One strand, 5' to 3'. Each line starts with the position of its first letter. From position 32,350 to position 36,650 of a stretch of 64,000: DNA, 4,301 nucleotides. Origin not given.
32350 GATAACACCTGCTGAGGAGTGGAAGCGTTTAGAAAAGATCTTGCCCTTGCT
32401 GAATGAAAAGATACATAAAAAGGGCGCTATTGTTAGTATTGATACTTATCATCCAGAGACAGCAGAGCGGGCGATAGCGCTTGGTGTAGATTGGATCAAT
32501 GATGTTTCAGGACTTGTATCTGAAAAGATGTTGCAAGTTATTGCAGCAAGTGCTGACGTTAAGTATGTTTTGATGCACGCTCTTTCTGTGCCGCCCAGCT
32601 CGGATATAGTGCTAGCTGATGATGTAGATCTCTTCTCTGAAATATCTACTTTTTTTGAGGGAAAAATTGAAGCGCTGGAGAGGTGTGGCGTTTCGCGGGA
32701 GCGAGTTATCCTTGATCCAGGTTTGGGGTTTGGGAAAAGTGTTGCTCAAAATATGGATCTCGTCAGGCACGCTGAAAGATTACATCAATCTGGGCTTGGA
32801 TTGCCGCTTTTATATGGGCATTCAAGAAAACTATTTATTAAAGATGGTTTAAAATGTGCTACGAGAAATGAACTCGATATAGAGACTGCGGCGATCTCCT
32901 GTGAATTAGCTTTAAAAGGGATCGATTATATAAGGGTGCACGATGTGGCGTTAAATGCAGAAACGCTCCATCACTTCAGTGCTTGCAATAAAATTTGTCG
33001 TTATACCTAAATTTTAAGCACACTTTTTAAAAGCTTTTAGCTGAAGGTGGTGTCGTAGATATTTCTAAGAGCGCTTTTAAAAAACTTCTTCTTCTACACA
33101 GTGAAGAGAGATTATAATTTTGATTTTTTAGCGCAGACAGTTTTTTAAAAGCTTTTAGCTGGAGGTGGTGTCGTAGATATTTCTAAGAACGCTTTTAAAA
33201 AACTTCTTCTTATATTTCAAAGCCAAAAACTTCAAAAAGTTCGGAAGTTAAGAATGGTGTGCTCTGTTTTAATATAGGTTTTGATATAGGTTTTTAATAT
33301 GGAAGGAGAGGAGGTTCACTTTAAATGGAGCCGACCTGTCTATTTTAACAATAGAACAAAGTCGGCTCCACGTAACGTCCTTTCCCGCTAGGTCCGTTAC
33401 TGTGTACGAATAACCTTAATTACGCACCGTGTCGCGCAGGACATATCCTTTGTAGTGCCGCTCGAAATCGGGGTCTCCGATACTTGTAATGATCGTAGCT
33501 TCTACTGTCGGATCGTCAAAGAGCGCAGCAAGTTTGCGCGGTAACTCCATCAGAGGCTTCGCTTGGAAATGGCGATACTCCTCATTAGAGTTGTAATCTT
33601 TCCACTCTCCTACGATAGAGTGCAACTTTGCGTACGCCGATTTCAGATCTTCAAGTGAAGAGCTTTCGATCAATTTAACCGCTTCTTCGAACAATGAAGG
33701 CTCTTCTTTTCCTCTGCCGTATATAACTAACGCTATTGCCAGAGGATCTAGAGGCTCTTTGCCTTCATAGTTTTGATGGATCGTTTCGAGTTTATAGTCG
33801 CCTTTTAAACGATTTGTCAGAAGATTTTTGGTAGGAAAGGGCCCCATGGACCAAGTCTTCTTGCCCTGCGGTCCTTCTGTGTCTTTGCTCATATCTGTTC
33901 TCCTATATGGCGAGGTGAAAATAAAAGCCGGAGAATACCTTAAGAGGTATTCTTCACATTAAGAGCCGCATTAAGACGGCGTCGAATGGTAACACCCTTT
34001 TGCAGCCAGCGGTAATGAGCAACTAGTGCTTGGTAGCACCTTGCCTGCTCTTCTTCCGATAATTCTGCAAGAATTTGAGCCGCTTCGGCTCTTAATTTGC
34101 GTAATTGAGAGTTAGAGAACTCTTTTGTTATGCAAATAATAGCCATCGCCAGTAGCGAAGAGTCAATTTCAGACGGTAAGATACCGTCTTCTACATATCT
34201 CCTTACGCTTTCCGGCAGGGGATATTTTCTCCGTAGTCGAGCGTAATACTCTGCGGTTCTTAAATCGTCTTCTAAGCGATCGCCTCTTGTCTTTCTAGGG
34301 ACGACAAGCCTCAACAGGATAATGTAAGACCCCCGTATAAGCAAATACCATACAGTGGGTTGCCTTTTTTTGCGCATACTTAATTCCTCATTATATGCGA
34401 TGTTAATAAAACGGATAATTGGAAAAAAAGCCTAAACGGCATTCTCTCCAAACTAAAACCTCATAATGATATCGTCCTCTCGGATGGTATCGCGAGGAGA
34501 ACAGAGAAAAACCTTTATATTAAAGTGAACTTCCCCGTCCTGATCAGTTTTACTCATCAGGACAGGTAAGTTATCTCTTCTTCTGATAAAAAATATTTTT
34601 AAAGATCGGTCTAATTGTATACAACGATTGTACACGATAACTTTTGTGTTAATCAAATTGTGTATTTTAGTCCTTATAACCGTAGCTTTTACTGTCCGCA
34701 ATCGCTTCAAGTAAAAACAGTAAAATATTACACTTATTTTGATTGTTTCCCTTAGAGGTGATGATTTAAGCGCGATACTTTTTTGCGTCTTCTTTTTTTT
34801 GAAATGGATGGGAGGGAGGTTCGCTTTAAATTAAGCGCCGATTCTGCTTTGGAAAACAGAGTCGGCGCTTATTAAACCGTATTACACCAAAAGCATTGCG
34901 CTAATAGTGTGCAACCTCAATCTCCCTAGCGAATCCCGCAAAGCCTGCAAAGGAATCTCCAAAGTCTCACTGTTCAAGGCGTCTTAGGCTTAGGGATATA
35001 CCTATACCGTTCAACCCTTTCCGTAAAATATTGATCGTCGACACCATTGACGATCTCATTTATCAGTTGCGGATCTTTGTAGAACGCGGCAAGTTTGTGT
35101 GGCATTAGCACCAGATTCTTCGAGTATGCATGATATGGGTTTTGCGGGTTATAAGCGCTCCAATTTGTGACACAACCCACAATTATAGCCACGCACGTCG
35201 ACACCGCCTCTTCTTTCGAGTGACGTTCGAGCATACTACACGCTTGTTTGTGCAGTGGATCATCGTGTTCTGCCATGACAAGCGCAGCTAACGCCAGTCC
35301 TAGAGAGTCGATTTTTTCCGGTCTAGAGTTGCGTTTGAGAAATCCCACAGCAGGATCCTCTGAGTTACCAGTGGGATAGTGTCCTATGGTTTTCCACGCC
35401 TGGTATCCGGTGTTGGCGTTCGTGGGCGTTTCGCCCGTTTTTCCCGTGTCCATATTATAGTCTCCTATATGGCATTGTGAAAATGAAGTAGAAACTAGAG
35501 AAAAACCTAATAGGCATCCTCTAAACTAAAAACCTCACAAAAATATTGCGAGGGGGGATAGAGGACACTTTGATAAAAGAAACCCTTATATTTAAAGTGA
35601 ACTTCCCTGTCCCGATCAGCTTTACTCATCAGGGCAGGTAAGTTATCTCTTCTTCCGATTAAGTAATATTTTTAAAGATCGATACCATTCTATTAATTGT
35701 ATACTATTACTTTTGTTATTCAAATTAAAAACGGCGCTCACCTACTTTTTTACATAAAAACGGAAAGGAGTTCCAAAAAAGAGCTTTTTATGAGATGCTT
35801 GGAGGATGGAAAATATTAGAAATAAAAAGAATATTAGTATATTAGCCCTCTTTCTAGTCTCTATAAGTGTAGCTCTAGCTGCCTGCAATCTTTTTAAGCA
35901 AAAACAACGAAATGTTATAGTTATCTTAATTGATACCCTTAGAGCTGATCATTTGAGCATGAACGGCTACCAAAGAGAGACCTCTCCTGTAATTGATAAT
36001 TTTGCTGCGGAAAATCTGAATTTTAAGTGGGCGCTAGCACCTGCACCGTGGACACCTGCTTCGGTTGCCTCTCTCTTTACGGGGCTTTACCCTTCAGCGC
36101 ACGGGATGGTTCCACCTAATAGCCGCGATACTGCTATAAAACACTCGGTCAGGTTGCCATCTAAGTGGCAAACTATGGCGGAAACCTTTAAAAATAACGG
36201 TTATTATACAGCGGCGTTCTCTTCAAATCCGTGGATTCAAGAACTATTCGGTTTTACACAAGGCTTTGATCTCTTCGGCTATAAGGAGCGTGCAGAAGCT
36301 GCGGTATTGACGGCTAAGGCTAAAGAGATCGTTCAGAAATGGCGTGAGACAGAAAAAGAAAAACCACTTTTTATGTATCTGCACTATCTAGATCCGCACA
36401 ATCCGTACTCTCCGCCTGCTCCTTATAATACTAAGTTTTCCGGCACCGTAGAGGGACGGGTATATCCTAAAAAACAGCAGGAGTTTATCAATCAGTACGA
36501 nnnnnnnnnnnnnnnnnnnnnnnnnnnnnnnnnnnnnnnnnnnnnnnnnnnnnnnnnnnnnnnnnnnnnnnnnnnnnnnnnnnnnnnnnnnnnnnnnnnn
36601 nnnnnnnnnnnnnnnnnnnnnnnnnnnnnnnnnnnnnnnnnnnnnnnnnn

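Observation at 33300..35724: Duplicated cassette: conserved ~300-nt structured leader in front of divergent small paralogs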

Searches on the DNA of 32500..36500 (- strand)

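Call 3: search_rna_families(source=window, start=32500, end=36500, threshold=evalue, max_evalue=10, show_alignments=3)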
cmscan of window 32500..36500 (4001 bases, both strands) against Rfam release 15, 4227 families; matches with E-value up to 10: 8.
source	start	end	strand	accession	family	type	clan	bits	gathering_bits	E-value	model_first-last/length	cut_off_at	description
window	34818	34883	+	RF03556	mir-559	Gene; miRNA;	-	22.9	95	0.48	1-91/91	no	mir-559 microRNA precursor family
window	34823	34878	-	RF04144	MIR9783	Gene; miRNA;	-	22.1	100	0.56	1-95/95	no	MIR9783 microRNA precursor family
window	34822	34879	+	RF04144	MIR9783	Gene; miRNA;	-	20.4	100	1.6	1-95/95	no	MIR9783 microRNA precursor family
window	34824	34876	+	RF01011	mir-605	Gene; miRNA;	-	19.5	98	3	1-82/82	no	mir-605 microRNA precursor family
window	35603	35696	-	RF01749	pan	Cis-reg;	-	19.4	36.2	6.1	1-92/92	no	pan motif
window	33325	33371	-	RF00104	mir-10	Gene; miRNA;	-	16.8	47.5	3.4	13-61/74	no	mir-10 microRNA precursor family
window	34836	34868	-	RF04139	MIR841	Gene; miRNA;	-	16.2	200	8.4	1-212/212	no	MIR841 microRNA precursor family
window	35989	36022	+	RF01121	sR38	Gene; snRNA; snoRNA; CD-box;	-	13.6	50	8.4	1-59/59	no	Small nucleolar RNA sR38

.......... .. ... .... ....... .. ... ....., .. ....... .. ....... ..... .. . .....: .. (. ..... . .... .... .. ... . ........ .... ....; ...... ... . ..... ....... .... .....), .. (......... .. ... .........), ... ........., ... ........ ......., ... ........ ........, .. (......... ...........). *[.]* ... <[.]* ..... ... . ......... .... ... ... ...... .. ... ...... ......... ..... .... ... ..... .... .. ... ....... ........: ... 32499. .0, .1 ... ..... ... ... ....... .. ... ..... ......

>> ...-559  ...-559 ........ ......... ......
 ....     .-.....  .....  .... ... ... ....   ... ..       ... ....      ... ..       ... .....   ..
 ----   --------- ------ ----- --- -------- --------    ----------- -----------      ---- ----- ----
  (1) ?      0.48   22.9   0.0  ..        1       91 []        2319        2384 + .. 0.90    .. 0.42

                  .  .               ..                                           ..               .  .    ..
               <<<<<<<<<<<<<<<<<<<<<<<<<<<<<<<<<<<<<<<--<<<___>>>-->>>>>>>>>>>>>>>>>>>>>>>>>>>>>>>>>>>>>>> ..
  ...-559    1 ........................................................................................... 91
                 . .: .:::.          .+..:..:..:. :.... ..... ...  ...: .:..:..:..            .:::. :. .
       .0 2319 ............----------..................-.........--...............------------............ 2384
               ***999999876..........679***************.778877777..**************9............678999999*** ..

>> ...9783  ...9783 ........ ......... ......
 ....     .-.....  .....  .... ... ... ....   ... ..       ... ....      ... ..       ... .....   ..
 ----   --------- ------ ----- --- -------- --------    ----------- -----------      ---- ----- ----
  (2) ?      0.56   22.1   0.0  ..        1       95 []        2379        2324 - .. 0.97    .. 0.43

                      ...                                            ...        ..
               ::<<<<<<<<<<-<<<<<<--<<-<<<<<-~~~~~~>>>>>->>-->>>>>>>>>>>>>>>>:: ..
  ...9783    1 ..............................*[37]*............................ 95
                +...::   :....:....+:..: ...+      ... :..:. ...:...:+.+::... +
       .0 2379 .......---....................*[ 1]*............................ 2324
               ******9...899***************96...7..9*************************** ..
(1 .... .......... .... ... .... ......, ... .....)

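Call 71: build_rna_model(alignment_id=A5)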
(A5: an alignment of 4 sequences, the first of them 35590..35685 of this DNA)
Model R1 built from alignment A5 (4 sequences, 98 columns); structure: RNAalifold consensus.
model positions 96; base pairs 26; branch points 1; effective number of sequences 0.84; information 0.595 bits per position. Calibrated on 0.2 Mb of random sequence (short: E-values are rough).
structure used (alignment columns):
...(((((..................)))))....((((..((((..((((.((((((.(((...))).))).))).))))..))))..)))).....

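Call 72: search_with_rna_model(model_id=R1, source=window, max_evalue=10, filters=off)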
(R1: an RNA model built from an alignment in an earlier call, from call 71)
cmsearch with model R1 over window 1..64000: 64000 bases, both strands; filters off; matches with E-value up to 10: 16.
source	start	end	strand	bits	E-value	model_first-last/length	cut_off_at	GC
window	35590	35685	-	117.8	5.7e-24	1-96/96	no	0.36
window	34518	34612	-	113.5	5.7e-23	1-96/96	no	0.34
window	34499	34582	+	35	3.7e-05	1-96/96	no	0.37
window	35571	35654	+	28.6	0.0011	1-96/96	no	0.38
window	2675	2765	-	17.1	0.43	1-96/96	no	0.31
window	9117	9214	+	14.3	1.8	1-96/96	no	0.34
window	37973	38028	+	14.3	1.9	1-96/96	no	0.25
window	59438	59502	-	13.7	2.6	1-96/96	no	0.29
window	2658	2722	+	13.6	2.6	1-96/96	no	0.26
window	8231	8336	+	13.2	3.3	1-96/96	no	0.37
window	60505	60555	-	12.6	4.6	1-96/96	no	0.27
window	25727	25779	+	12.4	5.2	1-96/96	no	0.26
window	25758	25829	-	12.2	5.5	1-96/96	no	0.32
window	33135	33201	+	12.1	5.9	1-96/96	no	0.33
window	15741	15806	-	11.9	6.6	1-96/96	no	0.47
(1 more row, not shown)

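Call 73: search_with_rna_model(model_id=R1, sources=[L006, L007, L008, L009, L010, L011, L012, L013, L014, L015, L016, L017, L018, L019, L020, L021, L022, L023, L024, L025, L026, L027, L028, L029, L030, L031, L041], max_evalue=1)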
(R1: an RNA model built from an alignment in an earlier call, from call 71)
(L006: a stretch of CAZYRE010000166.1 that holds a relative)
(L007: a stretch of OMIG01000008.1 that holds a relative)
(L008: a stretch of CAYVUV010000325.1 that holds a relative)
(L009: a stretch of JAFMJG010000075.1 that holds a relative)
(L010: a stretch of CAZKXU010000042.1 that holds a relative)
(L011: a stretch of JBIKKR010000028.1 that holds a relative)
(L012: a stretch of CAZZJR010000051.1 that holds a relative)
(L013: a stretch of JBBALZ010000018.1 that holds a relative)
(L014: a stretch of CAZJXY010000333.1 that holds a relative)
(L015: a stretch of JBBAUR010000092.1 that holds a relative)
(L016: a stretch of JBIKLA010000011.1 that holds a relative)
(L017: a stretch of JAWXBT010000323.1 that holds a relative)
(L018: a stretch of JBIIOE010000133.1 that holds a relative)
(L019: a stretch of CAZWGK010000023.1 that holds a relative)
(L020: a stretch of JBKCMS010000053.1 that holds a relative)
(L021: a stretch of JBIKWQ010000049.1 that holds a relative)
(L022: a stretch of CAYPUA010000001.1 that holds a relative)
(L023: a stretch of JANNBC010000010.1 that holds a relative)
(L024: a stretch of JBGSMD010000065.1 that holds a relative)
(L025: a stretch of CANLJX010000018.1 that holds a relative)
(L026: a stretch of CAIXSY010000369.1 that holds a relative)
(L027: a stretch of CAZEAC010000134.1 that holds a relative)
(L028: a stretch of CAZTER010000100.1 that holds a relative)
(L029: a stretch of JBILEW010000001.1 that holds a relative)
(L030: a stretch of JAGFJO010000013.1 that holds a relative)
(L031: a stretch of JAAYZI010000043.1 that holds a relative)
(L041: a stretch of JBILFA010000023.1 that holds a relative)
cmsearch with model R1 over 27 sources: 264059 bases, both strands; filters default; matches with E-value up to 1: 0.
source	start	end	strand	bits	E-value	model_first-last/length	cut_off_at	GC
